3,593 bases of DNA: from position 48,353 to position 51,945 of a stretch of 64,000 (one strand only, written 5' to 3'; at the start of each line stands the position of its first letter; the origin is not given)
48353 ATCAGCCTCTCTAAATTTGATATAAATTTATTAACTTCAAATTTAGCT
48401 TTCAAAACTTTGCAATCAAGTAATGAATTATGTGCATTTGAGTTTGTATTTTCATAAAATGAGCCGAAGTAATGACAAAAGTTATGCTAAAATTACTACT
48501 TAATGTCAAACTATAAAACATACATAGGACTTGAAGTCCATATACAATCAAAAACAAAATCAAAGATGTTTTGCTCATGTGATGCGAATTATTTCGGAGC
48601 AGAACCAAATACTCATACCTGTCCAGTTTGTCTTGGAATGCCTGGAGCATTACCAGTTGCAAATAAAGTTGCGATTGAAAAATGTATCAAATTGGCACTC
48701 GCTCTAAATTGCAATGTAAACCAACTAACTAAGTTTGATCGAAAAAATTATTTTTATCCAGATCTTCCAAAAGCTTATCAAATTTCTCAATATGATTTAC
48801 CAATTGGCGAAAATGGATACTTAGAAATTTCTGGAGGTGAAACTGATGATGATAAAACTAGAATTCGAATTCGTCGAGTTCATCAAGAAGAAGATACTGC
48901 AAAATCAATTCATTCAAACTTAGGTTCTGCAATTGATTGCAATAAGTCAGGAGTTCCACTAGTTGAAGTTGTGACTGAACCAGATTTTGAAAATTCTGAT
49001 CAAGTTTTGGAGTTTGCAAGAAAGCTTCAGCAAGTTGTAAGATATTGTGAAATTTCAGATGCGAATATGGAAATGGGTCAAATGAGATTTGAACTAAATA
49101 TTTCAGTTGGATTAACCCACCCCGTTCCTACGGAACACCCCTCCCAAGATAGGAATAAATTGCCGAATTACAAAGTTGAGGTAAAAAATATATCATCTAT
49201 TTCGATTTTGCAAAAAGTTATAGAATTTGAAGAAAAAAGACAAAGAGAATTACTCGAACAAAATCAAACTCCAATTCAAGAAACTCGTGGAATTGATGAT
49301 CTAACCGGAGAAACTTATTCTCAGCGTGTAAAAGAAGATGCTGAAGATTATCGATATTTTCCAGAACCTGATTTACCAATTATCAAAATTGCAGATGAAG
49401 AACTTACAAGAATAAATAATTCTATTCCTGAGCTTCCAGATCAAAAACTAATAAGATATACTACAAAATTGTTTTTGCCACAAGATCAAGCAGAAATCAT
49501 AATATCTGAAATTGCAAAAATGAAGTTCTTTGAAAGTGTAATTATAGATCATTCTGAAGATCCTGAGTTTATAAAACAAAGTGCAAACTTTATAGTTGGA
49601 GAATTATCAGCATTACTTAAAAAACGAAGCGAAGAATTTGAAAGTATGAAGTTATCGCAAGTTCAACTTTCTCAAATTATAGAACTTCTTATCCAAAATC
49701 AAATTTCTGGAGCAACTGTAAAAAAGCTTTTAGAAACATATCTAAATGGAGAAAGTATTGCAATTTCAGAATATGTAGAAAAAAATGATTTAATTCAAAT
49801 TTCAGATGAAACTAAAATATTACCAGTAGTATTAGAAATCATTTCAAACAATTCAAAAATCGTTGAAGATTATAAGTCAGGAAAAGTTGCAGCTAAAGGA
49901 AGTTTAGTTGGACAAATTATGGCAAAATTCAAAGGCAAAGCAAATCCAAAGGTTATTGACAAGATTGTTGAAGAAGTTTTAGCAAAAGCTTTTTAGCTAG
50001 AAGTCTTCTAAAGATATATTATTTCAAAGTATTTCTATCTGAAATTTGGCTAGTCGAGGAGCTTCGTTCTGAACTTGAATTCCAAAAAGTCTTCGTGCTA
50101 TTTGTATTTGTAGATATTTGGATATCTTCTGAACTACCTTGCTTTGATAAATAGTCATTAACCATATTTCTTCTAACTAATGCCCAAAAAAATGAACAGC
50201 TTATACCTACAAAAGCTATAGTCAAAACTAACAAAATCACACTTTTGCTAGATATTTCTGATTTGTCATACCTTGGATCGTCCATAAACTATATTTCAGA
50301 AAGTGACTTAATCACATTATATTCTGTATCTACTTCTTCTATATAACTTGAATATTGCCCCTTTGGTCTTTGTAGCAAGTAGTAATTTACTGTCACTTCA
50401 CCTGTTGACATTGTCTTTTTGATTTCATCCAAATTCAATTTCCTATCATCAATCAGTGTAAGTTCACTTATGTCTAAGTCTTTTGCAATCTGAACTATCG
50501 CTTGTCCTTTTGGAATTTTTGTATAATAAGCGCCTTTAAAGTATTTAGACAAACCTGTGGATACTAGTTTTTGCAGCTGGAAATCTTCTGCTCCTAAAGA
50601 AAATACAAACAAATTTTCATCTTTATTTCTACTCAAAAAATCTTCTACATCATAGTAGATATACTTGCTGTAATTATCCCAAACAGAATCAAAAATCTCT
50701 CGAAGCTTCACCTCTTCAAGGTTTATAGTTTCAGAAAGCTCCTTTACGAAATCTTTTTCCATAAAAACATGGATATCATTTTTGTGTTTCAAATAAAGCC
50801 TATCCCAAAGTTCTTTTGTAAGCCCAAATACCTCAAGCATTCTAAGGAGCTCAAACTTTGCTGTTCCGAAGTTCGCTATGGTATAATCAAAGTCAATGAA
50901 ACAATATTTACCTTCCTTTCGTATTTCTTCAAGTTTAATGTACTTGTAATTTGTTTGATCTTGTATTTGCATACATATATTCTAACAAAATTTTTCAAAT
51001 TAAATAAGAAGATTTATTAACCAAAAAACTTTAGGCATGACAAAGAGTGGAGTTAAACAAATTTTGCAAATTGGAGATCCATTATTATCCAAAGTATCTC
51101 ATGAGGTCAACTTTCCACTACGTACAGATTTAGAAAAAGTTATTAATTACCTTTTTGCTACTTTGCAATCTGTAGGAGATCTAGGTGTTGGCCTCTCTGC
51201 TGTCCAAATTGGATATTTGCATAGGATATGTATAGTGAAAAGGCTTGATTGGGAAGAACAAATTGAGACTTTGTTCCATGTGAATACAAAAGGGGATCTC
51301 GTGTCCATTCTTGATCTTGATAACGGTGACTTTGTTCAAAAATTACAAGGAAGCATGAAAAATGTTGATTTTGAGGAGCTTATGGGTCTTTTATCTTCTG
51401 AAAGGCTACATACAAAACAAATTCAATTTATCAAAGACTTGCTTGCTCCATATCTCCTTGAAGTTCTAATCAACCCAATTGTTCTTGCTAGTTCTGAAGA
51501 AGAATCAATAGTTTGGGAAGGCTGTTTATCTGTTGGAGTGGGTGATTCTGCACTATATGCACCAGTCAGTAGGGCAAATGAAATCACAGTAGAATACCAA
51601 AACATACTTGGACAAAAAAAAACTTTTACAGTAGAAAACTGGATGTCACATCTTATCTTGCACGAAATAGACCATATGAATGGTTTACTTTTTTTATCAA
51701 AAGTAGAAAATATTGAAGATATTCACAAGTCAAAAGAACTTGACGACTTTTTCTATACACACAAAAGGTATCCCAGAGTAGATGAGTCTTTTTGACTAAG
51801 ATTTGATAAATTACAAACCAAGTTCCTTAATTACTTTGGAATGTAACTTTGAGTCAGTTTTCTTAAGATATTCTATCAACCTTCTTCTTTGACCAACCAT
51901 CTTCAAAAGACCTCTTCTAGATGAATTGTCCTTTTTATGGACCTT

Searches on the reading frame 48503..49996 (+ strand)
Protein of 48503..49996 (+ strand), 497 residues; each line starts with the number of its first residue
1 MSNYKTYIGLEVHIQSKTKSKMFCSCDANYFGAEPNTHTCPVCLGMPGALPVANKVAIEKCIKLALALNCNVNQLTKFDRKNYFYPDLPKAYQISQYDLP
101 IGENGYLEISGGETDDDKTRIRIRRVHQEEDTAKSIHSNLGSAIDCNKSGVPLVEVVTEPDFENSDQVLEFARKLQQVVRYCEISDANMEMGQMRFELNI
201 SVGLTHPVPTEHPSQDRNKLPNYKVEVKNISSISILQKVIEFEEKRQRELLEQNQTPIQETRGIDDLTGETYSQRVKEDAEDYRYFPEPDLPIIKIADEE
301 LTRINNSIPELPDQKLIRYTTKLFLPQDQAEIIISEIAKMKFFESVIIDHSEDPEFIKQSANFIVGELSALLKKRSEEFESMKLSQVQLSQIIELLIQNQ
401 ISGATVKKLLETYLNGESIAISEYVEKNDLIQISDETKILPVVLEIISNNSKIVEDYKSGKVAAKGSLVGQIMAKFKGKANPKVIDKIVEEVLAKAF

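Call 50: search_protein_families(library=pfam, proteins=[window:48503-49996:+], max_evalue=0.0001)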
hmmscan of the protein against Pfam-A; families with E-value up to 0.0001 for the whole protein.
window:48503-49996:+ (497 aa): 2 families
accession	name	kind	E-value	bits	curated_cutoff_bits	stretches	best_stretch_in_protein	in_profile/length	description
PF02934.20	GatB_N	-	1.8e-104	349.3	23.4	1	7-300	2-275/277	GatB/GatE catalytic domain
PF02637.23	GatB_Yqey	-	1e-33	116.7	27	1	342-493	2-148/148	GatB domain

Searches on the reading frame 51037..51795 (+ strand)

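Call 50: search_protein_families(library=pfam, proteins=[window:51037-51795:+], max_evalue=0.0001)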
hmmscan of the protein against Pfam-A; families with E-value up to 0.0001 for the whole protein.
window:51037-51795:+ (252 aa): 1 family
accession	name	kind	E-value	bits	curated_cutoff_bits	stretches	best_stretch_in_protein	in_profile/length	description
PF01327.26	Pep_deformylase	-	9.9e-33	113.4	22.8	1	6-226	1-153/156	Polypeptide deformylase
